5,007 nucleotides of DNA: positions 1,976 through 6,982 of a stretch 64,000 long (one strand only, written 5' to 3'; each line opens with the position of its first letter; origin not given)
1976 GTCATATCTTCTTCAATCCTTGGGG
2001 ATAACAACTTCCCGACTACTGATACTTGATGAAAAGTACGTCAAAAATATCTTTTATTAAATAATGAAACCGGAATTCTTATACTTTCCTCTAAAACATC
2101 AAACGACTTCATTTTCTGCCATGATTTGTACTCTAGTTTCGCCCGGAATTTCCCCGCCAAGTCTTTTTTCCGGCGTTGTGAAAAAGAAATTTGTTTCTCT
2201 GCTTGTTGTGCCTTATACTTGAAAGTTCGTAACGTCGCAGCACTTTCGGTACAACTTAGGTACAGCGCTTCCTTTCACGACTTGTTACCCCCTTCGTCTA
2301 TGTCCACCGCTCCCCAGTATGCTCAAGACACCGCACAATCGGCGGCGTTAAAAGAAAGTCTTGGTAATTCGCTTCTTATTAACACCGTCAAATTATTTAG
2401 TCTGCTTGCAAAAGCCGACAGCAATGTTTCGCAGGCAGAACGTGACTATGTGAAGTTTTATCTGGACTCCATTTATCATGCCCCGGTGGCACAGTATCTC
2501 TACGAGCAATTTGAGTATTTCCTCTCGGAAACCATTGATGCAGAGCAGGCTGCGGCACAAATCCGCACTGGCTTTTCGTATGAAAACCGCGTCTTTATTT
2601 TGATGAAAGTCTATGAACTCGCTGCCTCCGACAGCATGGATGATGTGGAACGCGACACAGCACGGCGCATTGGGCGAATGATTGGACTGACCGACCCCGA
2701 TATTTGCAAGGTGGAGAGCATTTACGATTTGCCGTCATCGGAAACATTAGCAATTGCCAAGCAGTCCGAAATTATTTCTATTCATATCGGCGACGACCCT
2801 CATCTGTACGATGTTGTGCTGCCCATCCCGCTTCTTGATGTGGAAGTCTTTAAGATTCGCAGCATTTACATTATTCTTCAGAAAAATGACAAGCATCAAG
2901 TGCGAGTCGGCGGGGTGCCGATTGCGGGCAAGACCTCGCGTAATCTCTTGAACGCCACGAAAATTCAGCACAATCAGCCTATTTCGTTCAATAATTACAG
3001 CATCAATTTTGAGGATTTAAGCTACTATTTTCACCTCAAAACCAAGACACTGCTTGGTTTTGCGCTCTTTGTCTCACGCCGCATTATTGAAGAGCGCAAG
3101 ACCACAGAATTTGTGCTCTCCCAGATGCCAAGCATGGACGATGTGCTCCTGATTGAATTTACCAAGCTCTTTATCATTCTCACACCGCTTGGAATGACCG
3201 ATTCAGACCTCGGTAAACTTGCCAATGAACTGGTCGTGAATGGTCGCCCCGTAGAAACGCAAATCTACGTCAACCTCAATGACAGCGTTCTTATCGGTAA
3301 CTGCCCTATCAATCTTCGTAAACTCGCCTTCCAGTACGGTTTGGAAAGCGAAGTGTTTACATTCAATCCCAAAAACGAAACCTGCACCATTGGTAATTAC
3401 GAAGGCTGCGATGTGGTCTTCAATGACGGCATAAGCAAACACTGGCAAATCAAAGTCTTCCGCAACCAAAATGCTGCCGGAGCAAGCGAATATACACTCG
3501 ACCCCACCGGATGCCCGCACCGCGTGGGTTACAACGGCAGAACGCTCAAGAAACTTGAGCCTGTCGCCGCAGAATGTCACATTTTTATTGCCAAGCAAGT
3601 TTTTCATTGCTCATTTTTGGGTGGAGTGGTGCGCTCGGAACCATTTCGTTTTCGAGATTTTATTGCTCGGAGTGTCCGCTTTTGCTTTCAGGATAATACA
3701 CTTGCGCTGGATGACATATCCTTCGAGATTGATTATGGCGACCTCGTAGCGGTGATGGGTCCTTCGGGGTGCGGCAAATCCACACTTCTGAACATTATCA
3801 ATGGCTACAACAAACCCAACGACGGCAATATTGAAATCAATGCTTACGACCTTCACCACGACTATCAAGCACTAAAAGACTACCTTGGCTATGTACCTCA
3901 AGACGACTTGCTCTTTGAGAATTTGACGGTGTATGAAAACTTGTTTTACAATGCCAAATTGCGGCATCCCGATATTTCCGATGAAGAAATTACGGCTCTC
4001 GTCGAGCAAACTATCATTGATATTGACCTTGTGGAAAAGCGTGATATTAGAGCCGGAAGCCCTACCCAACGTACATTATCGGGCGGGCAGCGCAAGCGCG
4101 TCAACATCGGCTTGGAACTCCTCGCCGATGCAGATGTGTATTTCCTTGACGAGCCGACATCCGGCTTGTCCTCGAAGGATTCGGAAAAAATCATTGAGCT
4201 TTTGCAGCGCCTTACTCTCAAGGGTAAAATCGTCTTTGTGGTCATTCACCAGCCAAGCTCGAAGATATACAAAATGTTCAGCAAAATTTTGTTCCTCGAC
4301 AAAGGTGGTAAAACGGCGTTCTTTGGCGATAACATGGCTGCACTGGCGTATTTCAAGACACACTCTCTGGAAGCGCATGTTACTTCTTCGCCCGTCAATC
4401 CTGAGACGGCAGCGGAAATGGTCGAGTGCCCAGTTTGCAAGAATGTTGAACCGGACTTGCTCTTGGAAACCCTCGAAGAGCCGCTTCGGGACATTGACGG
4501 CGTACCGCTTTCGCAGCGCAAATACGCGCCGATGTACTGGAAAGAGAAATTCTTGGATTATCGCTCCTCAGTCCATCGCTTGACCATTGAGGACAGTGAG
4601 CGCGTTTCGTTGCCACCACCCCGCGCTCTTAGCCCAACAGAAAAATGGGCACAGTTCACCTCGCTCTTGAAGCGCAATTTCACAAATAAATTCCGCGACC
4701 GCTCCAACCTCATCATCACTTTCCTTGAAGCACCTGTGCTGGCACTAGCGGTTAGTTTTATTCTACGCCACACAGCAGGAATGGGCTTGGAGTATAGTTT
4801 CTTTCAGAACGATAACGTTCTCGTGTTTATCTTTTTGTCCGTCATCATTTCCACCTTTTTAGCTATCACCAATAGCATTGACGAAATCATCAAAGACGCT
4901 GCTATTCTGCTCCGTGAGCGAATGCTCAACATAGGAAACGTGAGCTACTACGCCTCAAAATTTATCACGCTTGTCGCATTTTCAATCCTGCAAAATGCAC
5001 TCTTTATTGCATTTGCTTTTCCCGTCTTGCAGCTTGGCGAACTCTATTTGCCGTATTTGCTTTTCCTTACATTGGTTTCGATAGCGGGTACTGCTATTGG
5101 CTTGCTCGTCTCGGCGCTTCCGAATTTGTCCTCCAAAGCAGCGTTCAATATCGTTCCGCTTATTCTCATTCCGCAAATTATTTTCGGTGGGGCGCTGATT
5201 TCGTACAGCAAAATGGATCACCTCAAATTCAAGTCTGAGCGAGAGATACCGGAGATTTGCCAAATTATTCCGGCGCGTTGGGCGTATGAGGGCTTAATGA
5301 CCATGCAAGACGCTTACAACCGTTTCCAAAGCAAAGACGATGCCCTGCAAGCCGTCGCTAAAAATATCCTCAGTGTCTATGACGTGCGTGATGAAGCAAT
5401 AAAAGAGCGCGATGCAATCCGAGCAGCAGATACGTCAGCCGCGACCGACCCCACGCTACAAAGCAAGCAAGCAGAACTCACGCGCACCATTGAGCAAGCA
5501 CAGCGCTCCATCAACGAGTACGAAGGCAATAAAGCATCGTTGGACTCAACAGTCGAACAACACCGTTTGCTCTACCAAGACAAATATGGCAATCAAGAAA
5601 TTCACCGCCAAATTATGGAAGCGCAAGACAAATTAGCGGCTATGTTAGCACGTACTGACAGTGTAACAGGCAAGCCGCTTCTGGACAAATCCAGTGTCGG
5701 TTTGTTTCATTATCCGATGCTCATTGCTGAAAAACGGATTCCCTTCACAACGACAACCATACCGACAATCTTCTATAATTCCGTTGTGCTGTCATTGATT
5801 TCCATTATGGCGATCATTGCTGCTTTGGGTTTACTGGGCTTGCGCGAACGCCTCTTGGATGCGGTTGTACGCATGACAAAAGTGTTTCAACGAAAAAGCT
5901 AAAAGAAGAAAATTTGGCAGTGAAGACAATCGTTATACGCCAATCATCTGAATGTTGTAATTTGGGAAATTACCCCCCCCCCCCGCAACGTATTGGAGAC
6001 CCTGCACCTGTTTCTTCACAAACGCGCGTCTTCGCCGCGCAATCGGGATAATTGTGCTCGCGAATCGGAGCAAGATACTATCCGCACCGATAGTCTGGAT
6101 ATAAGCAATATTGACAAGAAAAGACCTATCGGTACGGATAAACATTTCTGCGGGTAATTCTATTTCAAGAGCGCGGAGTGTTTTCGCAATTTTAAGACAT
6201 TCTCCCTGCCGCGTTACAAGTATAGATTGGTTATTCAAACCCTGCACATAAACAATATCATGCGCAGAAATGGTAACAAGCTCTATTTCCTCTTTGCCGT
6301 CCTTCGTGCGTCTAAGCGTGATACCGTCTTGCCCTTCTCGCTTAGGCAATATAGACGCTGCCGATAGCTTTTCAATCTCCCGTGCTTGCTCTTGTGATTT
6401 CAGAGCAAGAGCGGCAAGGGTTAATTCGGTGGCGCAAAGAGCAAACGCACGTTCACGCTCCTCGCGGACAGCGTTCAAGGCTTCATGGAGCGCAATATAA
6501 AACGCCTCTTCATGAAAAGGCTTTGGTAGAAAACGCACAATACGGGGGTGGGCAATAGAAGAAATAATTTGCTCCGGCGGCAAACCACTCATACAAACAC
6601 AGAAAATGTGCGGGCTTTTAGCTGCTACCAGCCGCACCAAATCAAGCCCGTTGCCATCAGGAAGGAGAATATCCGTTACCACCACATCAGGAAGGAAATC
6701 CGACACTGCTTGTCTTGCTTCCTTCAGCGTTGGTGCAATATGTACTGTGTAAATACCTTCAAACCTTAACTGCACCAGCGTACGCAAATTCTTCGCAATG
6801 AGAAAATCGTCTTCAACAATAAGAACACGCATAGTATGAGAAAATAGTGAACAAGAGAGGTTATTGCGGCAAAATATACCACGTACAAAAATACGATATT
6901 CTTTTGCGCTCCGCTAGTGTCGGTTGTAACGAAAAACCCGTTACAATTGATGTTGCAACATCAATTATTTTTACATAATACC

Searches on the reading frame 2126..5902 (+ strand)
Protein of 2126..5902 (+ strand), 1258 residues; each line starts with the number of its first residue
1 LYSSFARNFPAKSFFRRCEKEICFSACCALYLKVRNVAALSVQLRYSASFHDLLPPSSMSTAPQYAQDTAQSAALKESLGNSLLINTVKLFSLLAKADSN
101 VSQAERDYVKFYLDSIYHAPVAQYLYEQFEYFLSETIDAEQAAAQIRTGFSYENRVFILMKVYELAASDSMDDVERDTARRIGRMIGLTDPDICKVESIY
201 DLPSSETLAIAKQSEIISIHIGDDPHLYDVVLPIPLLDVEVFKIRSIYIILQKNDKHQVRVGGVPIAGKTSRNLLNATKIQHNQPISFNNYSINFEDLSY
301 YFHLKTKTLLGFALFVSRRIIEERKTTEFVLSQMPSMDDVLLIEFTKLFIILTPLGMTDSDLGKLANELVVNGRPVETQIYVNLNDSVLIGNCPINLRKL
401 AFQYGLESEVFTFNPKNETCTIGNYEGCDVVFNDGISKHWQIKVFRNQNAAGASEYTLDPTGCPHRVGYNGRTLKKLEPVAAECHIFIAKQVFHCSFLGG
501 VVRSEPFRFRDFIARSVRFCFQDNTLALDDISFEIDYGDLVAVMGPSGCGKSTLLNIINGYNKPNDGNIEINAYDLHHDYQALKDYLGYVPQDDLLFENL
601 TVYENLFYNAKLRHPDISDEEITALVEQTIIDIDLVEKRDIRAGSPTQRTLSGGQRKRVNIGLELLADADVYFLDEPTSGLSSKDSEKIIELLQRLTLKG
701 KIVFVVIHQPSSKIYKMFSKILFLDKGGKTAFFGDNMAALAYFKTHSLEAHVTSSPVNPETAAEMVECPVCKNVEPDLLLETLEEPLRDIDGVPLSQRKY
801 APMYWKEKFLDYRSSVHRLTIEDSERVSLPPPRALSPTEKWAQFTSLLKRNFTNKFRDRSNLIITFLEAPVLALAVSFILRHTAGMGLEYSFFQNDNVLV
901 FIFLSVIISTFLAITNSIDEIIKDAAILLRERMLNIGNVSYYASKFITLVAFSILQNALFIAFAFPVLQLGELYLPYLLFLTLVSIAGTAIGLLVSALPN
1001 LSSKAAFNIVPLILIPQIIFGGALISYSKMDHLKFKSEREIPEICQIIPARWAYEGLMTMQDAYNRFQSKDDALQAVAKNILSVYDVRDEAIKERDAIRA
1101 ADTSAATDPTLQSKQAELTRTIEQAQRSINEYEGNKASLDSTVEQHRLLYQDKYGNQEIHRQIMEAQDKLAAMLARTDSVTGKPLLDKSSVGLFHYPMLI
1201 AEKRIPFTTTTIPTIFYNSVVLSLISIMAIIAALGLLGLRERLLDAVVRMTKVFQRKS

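Call 37: search_protein_families(library=pfam, proteins=[window:2126-5902:+], max_evalue=0.00001)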
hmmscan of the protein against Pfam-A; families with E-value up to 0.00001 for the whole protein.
window:2126-5902:+ (1258 aa): 4 families
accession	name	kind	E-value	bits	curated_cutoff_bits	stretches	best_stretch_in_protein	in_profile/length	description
PF00005.33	ABC_tran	-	6.2e-31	108.3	25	1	528-679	1-137/137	ABC transporter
PF01061.29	ABC2_membrane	-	4.3e-20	72.6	26.9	1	843-1059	2-208/211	ABC-2 type transporter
PF05099.18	TerB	-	1.9e-11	44.7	24.4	1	86-193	3-113/118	Tellurite resistance protein TerB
PF12698.13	ABC2_membrane_3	-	6.4e-08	32.5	31.6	1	898-1064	163-320/347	ABC-2 family transporter protein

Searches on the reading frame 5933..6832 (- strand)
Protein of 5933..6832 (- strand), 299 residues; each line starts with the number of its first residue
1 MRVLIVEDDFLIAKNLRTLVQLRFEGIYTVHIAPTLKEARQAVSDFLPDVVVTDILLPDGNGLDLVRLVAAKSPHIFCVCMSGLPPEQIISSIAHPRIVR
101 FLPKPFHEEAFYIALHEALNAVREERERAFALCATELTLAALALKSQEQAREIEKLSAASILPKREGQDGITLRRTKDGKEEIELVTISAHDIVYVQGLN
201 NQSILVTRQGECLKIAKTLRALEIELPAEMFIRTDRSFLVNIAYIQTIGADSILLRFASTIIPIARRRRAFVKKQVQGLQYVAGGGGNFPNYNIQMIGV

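Call 37: search_protein_families(library=pfam, proteins=[window:5933-6832:-], max_evalue=0.00001)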
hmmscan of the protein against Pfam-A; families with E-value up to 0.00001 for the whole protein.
window:5933-6832:- (299 aa): 2 families
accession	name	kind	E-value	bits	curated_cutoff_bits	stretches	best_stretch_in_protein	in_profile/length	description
PF00072.30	Response_reg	-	1.1e-15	58.1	30.2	1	3-112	1-107/111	Response regulator receiver domain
PF04397.21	LytTR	-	2.9e-14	53.5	22.6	1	185-275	3-96/98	LytTr DNA-binding domain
